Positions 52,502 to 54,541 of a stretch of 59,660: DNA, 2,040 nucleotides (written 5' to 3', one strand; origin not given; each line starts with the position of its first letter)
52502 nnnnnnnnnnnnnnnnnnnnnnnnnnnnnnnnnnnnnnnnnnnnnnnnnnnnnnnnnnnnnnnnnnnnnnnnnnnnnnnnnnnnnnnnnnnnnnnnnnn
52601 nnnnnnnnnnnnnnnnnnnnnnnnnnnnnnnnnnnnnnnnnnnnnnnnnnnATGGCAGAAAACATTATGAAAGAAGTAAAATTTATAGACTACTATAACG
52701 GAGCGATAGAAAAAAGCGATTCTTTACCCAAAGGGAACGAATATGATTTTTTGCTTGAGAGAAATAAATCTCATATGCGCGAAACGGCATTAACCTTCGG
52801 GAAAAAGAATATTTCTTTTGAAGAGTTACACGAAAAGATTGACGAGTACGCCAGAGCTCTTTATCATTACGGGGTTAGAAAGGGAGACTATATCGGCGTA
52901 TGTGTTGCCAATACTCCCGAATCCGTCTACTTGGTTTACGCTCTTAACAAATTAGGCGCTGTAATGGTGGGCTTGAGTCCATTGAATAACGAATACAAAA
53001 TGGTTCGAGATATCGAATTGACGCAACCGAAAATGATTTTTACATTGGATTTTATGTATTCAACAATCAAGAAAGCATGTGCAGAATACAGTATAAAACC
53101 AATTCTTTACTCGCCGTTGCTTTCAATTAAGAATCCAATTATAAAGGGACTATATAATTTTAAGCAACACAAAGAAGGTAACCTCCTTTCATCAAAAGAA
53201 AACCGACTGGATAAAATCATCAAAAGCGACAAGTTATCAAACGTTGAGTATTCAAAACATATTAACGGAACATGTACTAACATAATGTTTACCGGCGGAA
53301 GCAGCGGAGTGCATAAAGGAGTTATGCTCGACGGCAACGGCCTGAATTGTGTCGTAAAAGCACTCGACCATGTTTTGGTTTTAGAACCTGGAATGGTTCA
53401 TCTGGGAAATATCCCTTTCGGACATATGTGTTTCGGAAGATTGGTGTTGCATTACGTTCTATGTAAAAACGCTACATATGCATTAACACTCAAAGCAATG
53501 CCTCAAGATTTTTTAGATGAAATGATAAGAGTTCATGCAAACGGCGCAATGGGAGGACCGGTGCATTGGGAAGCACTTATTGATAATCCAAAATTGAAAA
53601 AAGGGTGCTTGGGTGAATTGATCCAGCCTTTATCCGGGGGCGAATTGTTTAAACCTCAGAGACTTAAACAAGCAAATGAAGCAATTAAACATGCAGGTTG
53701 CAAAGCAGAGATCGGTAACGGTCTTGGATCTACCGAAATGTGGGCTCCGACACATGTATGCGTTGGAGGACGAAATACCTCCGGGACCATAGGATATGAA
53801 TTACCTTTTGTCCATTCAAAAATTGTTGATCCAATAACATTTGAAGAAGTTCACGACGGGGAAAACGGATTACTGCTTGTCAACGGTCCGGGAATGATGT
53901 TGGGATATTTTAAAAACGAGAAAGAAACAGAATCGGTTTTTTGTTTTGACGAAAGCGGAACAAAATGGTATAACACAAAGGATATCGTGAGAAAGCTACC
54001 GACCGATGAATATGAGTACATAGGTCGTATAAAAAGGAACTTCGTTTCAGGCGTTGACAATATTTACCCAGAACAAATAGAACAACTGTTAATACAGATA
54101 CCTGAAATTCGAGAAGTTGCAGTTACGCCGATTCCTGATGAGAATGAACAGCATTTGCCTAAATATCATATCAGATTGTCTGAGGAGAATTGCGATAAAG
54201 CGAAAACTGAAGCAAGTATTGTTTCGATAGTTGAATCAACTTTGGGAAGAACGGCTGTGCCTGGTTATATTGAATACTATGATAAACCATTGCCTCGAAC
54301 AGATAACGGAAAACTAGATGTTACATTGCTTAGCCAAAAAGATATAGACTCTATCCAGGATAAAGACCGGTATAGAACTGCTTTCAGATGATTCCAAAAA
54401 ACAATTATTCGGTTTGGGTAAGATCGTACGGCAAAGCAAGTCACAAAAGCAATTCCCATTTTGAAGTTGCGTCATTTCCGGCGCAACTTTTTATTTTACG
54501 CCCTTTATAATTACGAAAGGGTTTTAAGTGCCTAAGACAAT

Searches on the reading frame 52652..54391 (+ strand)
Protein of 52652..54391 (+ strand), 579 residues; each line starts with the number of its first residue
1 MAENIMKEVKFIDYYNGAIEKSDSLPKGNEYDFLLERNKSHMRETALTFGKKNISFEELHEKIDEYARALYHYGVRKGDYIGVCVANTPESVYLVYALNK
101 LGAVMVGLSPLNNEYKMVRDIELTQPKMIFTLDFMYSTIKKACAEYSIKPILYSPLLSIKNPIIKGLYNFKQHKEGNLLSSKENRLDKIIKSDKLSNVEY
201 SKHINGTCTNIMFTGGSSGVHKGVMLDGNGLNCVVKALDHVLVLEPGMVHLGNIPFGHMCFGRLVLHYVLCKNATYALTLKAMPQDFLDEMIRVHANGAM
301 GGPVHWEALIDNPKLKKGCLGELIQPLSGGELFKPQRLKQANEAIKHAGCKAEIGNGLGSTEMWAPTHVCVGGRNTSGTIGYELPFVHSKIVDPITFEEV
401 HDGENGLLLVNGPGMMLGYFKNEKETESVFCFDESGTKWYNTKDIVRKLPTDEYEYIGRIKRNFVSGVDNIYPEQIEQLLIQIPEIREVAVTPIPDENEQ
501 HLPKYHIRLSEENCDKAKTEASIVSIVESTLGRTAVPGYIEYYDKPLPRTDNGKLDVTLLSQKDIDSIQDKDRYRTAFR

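Call 10: search_protein_families(library=pfam, proteins=[window:52652-54391:+])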
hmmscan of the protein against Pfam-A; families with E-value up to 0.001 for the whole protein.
window:52652-54391:+ (579 aa): 2 families
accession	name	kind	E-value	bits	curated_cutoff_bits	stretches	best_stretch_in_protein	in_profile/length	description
PF00501.34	AMP-binding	-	1.3e-45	156.3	29.9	1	37-420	4-384/384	AMP-binding enzyme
PF13193.12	AMP-binding_C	-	3e-09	38.1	24.5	1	475-554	1-76/76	AMP-binding enzyme C-terminal domain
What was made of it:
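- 52652..54391 (+): Regulated gene: AMP-binding (acyl-CoA-ligase-like) enzyme, 579 aa. PF00501 and PF13193 (call 10).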

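Call 15: find_encoding_contigs(protein=window:52652-54391:+, flank=3000, max_places=10)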
Protein window:52652-54391:+ (579 aa): 3 contigs read that carry it; 1 place shown.
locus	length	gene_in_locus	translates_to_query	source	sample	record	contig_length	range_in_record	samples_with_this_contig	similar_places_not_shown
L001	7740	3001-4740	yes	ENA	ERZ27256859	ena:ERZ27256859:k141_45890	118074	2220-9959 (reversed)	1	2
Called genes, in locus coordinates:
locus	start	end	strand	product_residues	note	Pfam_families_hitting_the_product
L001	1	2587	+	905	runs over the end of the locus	PF00690:Cation_ATPase_N, PF00122:E1-E2_ATPase, PF00702:Hydrolase, PF13246:Cation_ATPase, PF00689:Cation_ATPase_C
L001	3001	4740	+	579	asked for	PF00501:AMP-binding, PF13193:AMP-binding_C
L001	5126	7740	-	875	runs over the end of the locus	PF00133:tRNA-synt_1, PF09334:tRNA-synt_1g (weak), PF13603:tRNA-synt_1_2, PF09334:tRNA-synt_1g, PF08264:Anticodon_1, PF10458:Val_tRNA-synt_C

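Call 16: find_homologous_proteins(query=window:52652-54391:+, max_evalue=1e-30)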
Query window:52652-54391:+ (579 aa): 576 proteins with E <= 1e-30 among 7593 candidates; the best 120 are listed.
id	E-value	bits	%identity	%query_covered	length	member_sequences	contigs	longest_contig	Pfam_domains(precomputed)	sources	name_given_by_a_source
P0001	0.0e+0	1194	88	100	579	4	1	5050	PF00501.35,PF13193.13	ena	-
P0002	7.2e-287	971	72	99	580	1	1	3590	PF00501.35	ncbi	-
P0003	6.0e-278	942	69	98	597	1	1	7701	PF00501.35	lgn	-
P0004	1.2e-265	901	69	100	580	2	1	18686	PF00501.35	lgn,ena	-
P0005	3.6e-264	896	69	99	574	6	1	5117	PF00501.35,PF13193.13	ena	-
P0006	7.0e-244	829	64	98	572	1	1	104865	PF00501.35,PF13193.13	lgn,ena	-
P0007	2.2e-243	827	64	98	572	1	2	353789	PF00501.35,PF13193.13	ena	-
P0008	3.9e-243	827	64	99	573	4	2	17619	PF00501.35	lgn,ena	-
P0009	1.3e-242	825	64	98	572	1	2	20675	PF00501.35,PF13193.13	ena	-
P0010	1.5e-242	825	64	98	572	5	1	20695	PF00501.35,PF13193.13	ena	-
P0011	1.5e-242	825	64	98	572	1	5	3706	PF00501.35,PF13193.13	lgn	-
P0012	2.4e-242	824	64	98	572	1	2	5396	PF00501.35,PF13193.13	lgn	-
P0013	6.2e-242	823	63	98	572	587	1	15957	PF00501.35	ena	-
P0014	7.4e-242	822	63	98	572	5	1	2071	PF00501.35,PF13193.13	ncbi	-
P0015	7.6e-242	822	64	98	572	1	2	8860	PF00501.35,PF13193.13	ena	-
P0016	3.0e-241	820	63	98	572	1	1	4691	PF00501.35,PF13193.13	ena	-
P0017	7.7e-241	819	63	98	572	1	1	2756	PF00501.35,PF13193.13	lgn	-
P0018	1.5e-240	818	63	98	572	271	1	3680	PF00501.35,PF13193.13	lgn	-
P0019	4.1e-240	817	63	98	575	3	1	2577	PF00501.35,PF13193.13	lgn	-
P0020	4.5e-240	817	63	98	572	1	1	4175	PF00501.35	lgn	-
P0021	4.9e-240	816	63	98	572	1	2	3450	PF00501.35,PF13193.13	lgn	-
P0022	1.1e-239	815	63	98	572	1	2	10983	PF00501.35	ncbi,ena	-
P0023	6.3e-230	783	62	98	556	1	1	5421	PF00501.35,PF13193.13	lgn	-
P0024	3.9e-229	780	62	98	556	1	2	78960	PF00501.35,PF13193.13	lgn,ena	-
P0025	3.1e-228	777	62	98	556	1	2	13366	PF00501.35,PF13193.13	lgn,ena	-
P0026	4.5e-228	777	60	97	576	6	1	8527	PF00501.35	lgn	-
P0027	2.4e-217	742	58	97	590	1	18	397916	PF00501.35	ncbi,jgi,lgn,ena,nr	ncbi:MAG: acyl--CoA ligase [Firmicutes bacterium]|nr:acyl--CoA ligase [Bacillota bacterium]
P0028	9.0e-215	733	57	98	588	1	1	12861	PF00501.35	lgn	-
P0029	1.1e-213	729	59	97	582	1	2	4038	PF00501.35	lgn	-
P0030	7.1e-213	727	59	93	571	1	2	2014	PF00501.35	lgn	-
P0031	1.9e-212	725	58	96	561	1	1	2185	PF00501.35,PF13193.13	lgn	-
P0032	4.7e-212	724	59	94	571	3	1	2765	PF00501.35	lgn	-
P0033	1.5e-211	722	59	94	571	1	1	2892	PF00501.35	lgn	-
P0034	1.6e-211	722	57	96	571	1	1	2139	PF00501.35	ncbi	-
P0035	1.2e-210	719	59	94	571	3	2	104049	PF00501.35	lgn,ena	-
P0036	2.5e-210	718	59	93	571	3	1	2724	PF00501.35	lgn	-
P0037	7.8e-210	717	64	85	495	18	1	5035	PF00501.35,PF13193.13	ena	-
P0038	1.4e-209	716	57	98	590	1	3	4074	PF00501.35,PF13193.13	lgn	-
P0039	2.0e-207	709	59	95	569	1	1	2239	PF00501.35,PF13193.13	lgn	-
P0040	7.2e-206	704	59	92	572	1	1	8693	PF00501.35,PF13193.13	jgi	jgi:long-chain acyl-CoA synthetase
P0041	2.7e-205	702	56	96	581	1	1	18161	PF00501.35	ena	-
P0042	4.8e-205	701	57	94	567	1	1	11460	PF00501.35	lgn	-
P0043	1.2e-200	686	55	98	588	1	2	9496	PF00501.35,PF13193.13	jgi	-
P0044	1.4e-200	686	56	96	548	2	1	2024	PF00501.35,PF13193.13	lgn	-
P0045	2.2e-200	686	56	97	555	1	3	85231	PF00501.35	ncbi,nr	ncbi:MAG: acyl--CoA ligase [Bacteroidales bacterium]|nr:acyl--CoA ligase [Bacteroidales bacterium] M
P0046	9.4e-200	683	56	95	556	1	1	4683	PF00501.35,PF13193.13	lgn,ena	-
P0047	2.3e-199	682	55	98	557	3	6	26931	PF00501.35,PF13193.13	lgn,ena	-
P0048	1.5e-197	676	53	97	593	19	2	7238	PF00501.35,PF13193.13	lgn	-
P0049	5.4e-197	674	55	98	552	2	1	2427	PF00501.35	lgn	-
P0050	7.3e-196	671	54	98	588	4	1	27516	PF00501.35,PF13193.13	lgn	-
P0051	1.0e-195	670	55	97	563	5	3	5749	PF00501.35,PF13193.13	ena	-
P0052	5.7e-195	668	55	98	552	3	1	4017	PF00501.35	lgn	-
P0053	2.7e-194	665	53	96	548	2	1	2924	PF00501.35,PF13193.13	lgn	-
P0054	4.1e-194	665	53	98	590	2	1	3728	PF00501.35,PF13193.13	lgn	-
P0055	1.8e-193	663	55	97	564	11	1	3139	PF00501.35,PF13193.13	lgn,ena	-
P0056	1.1e-192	660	55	96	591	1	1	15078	PF00501.35,PF13193.13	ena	-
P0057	2.9e-192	659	55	97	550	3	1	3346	PF00501.35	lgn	-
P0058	7.9e-191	654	53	96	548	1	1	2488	PF00501.35,PF13193.13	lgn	-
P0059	5.6e-190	651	64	51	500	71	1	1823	PF00501.35,PF13193.13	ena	-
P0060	8.7e-190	651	54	95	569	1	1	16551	PF00501.35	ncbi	-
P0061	2.1e-189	649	52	98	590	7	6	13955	PF00501.35,PF13193.13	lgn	-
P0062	3.5e-187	642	53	95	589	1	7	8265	PF00501.35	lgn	-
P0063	7.8e-186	638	52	93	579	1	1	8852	PF00501.35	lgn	-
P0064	1.7e-184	633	52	98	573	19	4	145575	PF00501.35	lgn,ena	-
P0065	2.6e-184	632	52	95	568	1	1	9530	PF00501.35,PF13193.13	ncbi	-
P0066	3.1e-184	632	51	97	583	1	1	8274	PF00501.35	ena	-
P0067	9.6e-184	631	53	97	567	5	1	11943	PF00501.35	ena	-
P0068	7.4e-183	628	52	98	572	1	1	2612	PF00501.35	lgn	-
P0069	7.8e-183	628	55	90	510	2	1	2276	PF00501.35,PF13193.13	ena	-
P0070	6.6e-179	615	50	98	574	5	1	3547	PF00501.35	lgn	-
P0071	2.4e-178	613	50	98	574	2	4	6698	PF00501.35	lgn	-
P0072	4.0e-177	609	50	98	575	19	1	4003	PF00501.35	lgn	-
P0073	3.1e-176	606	67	66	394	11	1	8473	PF00501.35,PF13193.13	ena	-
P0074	9.7e-174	598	50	97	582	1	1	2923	PF00501.35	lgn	-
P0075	2.5e-173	596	50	94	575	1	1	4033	PF00501.35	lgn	-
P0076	2.8e-173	596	50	97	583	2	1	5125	PF00501.35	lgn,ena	-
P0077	7.7e-172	591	49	97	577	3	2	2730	PF00501.35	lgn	-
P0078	1.2e-171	591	48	98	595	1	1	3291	PF00501.35,PF13193.13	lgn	-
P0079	1.3e-170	587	50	96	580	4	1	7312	PF00501.35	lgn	-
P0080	1.4e-170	587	50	95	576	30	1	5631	PF00501.35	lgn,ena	-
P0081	7.3e-170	585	49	97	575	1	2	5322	PF00501.35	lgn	-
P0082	1.1e-169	584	50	97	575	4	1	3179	PF00501.35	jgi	-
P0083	3.2e-169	583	49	95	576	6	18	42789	PF00501.35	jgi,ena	-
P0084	7.2e-169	581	49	97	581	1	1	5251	PF00501.35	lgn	-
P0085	1.6e-168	580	48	96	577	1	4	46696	PF00501.35,PF13193.13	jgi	-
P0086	3.9e-168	579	49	93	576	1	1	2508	PF00501.35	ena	-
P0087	6.5e-168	578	48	94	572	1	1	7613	PF00501.35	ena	-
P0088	9.5e-168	578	48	94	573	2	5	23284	PF00501.35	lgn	-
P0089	1.1e-167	578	48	93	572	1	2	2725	PF00501.35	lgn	-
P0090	1.6e-167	577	49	97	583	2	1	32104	PF00501.35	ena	-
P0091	6.2e-167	575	48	94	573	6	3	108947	PF00501.35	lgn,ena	-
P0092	1.1e-166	574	48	98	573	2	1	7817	PF00501.35,PF13193.13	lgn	-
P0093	1.4e-166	574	49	94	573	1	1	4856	PF00501.35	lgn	-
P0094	2.0e-166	573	48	94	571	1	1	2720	PF00501.35,PF13193.13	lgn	-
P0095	2.3e-166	573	48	94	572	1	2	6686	PF00501.35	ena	-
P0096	2.3e-166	573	50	93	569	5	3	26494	PF00501.35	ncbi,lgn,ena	-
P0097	2.6e-166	573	51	92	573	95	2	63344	PF00501.35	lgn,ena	-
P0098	3.4e-166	573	48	94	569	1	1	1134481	PF00501.35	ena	-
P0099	1.2e-165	571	48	94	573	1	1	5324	PF00501.35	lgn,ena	-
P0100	1.6e-165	570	47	94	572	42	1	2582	PF00501.35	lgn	-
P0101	2.0e-165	570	48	95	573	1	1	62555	PF00501.35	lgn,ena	-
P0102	2.1e-165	570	48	94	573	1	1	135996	PF00501.35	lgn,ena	-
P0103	2.4e-165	570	51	94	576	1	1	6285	PF00501.35,PF13193.13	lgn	-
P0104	3.2e-165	569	48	95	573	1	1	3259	PF00501.35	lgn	-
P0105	4.2e-165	569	49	92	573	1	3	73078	PF00501.35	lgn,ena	-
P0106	5.8e-165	569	48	95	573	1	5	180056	PF00501.35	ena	-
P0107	9.4e-165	568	47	96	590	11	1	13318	PF00501.35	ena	-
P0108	9.8e-165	568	48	95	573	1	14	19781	PF00501.35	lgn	-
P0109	1.2e-164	568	48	94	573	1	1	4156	PF00501.35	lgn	-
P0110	1.4e-164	567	47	96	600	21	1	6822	PF00501.35,PF13193.13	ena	-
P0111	1.7e-164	567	48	94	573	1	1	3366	PF00501.35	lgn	-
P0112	2.0e-164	567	48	94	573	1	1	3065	PF00501.35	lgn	-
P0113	2.1e-164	567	48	94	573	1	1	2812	PF00501.35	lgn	-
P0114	2.2e-164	567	48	94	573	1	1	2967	PF00501.35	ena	-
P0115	3.0e-164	566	48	94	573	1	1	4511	PF00501.35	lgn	-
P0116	3.5e-164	566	48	93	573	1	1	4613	PF00501.35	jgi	-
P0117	4.0e-164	566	48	95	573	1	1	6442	PF00501.35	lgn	-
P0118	4.1e-164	566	49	92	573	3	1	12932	PF00501.35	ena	-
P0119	4.2e-164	566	48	93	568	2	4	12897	PF00501.35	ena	-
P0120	4.4e-164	566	48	94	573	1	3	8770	PF00501.35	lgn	-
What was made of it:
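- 52639..52654 (+): Shine-Dalgarno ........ (52639-46) and ATG (52652) of the regulated gene. The close homologue P0001 has the same length, 579 aa, and aligns over 100% of the query (call 16).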

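Call 17: find_encoding_contigs(protein=P0001, flank=2500, max_places=4)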
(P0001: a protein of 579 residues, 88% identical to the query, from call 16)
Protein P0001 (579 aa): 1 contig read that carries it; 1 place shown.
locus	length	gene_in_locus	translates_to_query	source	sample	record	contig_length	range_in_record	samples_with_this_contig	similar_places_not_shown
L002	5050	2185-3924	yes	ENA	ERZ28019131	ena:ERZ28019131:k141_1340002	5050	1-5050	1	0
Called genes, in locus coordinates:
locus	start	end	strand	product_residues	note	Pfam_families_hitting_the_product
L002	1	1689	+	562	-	?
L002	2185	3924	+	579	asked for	PF00501:AMP-binding, PF13193:AMP-binding_C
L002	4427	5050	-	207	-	?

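Call 18: find_encoding_contigs(protein=P0004, flank=2500, max_places=4)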
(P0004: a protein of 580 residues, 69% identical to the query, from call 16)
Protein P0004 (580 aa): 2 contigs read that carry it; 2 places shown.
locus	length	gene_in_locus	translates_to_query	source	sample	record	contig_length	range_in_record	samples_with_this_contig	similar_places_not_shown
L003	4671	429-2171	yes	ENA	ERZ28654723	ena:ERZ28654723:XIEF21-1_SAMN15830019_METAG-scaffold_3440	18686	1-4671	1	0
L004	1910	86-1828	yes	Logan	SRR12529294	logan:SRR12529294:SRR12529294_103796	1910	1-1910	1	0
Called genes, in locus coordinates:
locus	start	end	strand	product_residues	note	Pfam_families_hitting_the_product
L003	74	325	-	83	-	PF01381:HTH_3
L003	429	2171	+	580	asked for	PF00501:AMP-binding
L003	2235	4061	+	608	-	PF00512:HisKA, PF02518:HATPase_c, PF00072:Response_reg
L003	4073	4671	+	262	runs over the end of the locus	PF01627:Hpt (weak), PF00072:Response_reg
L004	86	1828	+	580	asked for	PF00501:AMP-binding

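Call 19: find_encoding_contigs(protein=P0007, flank=2500, max_places=4)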
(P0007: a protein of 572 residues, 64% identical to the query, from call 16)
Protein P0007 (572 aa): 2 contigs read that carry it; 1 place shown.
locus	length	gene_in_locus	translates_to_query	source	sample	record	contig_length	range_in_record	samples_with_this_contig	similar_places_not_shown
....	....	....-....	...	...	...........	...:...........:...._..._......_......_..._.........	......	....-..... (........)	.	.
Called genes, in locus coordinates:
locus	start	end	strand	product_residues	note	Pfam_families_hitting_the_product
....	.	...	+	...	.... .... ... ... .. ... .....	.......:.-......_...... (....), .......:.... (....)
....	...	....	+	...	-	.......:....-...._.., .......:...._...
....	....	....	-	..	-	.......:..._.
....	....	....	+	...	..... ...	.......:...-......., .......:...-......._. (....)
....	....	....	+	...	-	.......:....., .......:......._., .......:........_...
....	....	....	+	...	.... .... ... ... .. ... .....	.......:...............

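Call 23: find_encoding_contigs(protein=P0002, flank=2500, max_places=4)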
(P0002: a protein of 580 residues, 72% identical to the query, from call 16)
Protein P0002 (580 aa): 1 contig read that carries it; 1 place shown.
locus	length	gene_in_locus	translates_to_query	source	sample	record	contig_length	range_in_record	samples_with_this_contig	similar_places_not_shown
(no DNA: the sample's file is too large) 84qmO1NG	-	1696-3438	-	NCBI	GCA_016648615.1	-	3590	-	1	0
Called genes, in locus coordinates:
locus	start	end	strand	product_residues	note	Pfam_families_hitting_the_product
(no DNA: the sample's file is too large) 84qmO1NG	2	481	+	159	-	?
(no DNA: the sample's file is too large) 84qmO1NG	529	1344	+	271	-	PF00398:RrnaAD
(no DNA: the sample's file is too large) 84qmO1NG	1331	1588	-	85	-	PF01381:HTH_3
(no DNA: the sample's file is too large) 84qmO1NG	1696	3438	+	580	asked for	PF00501:AMP-binding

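Call 24: find_encoding_contigs(protein=P0003, flank=2500, max_places=4)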
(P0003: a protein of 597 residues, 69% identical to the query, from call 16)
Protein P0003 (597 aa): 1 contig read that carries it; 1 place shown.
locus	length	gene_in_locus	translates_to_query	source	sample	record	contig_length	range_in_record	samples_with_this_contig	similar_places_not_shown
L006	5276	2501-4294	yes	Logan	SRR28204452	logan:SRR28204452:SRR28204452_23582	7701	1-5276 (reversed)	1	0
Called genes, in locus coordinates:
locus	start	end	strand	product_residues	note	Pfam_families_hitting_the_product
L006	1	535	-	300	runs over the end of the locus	-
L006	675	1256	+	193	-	PF13302:Acetyltransf_3, PF13420:Acetyltransf_4, PF00583:Acetyltransf_1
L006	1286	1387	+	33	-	-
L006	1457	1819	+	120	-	-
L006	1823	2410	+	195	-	-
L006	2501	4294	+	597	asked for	PF00501:AMP-binding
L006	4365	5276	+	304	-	?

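Call 25: find_encoding_contigs(protein=P0005, flank=2500, max_places=4)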
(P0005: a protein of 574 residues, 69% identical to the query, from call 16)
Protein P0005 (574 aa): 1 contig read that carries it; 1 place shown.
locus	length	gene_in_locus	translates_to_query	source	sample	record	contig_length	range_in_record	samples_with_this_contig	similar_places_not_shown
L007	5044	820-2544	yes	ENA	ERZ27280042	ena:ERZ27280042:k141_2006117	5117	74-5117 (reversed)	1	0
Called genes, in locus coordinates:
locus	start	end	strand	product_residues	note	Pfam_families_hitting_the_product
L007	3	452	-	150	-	?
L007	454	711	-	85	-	PF12844:HTH_19 (faint), PF01381:HTH_3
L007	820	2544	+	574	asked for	PF00501:AMP-binding, PF13193:AMP-binding_C (weak)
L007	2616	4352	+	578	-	PF00512:HisKA, PF02518:HATPase_c, PF00072:Response_reg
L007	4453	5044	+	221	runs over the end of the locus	?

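Call 65: search_protein_families(library=ncbifam, proteins=[window:52652-54391:+], max_evalue=0.00001)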
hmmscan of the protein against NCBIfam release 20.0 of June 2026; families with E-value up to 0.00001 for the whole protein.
window:52652-54391:+ (579 aa): 92 families (the best 25 are shown)
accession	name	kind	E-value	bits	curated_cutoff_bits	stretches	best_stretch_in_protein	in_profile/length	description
NF006181.0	PRK08314.1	subfamily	2.6e-42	144.8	705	1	12-565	8-555/563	long-chain-fatty-acid--CoA ligase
NF004837.0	PRK06187.1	subfamily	3.3e-41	141.2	476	1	32-562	12-520/531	long-chain-fatty-acid--CoA ligase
NF004114.0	PRK05605.1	equivalog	2.7e-40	138.3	766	1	5-554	11-559/575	long-chain-fatty-acid--CoA ligase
NF009233.0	PRK12583.1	subfamily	7.7e-38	130.2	832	1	51-569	43-555/558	fatty acid CoA ligase family protein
NF005220.0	PRK06710.1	equivalog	1.1e-36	126.2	1116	1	43-560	39-549/563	long-chain-fatty-acid--CoA ligase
NF005702.0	PRK07514.1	subfamily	7.6e-35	120.2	558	1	202-563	153-499/506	malonyl-CoA synthase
TIGR01923.1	menE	equivalog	1.3e-33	116.6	330.15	1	55-555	1-437/442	o-succinylbenzoate--CoA ligase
NF004822.0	PRK06178.1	equivalog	5.5e-32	111.1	782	2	33-227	42-234/571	acyl-CoA synthetase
NF006572.0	PRK09088.1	equivalog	7.9e-31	107.3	696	1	184-562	117-485/491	acyl-CoA synthetase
NF006182.0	PRK08316.1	subfamily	1e-30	106.8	663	1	35-555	17-508/523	fatty acyl-CoA synthetase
TIGR03205.1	pimA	equivalog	1.1e-30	106.6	705.6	2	208-556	194-536/541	dicarboxylate--CoA ligase PimA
NF004229.0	PRK05677.1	subfamily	1.7e-30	106.1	879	1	41-561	37-552/563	long-chain-fatty-acid--CoA ligase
NF005463.0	PRK07059.1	subfamily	1.8e-30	105.9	869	1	31-555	26-547/557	long-chain-fatty-acid--CoA ligase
TIGR01733.1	AA-adenyl-dom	subfamily_domain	9.3e-30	103.7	317.4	1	55-491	1-409/409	amino acid adenylation domain-containing protein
NF002966.0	PRK03640.1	equivalog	1.9e-29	102.6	556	2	399-561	326-477/483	o-succinylbenzoate--CoA ligase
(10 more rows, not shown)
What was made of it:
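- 52652..54391 (+): Below every NCBIfam cutoff; best hits are fatty-acid--CoA ligases (call 65).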
